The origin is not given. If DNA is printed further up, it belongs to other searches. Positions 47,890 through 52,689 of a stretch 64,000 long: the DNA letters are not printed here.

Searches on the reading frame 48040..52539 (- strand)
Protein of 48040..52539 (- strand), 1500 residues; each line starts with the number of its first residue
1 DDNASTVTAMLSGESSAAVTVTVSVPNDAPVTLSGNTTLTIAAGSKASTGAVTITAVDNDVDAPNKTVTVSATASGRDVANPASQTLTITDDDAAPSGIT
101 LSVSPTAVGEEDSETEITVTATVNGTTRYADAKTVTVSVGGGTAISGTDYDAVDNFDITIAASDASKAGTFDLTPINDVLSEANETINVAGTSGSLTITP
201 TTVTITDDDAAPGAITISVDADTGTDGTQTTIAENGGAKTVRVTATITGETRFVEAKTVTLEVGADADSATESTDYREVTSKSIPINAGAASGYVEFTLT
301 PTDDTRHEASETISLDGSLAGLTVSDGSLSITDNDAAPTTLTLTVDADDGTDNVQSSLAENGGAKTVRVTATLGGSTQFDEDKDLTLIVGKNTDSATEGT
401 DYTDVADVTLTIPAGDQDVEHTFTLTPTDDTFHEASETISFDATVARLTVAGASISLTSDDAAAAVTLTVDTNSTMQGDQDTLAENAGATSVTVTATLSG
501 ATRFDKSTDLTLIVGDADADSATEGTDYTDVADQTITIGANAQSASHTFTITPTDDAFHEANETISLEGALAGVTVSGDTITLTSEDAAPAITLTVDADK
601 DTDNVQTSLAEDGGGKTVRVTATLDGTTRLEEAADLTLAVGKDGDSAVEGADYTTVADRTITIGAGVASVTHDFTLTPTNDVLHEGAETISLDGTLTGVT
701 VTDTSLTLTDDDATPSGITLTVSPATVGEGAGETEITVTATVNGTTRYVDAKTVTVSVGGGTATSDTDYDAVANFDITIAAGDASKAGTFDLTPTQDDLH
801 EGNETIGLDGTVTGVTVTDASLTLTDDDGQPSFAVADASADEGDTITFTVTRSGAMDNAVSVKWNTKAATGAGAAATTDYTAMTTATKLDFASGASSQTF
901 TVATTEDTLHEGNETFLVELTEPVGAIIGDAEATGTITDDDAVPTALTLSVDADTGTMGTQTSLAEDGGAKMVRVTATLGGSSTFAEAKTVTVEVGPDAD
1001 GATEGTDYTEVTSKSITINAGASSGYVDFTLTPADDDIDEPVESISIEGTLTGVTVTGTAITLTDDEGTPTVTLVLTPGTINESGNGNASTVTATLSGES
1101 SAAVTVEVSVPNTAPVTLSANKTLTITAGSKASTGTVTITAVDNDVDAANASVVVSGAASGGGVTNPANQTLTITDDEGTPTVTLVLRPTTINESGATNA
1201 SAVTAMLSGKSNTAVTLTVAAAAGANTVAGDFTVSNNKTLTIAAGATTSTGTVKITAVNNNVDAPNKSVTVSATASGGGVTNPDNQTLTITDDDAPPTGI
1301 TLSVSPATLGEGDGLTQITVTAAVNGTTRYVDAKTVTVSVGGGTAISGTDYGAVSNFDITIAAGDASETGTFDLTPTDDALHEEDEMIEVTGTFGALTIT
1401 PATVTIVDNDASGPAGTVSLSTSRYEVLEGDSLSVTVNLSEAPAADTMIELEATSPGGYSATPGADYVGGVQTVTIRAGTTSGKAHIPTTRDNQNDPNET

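Call 89: search_protein_families(library=pfam, proteins=[window:48040-52539:-], max_evalue=0.001)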
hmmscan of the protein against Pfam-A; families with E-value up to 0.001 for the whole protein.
window:48040-52539:- (1500 aa): 2 families
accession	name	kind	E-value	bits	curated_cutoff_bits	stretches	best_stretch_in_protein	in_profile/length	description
PF03160.20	Calx-beta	-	3.7e-19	69.3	27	1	827-941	4-119/119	Calx-beta domain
PF08922.17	DUF1905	-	0.00011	22.7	24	0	606-628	24-44/81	Domain of unknown function (DUF1905)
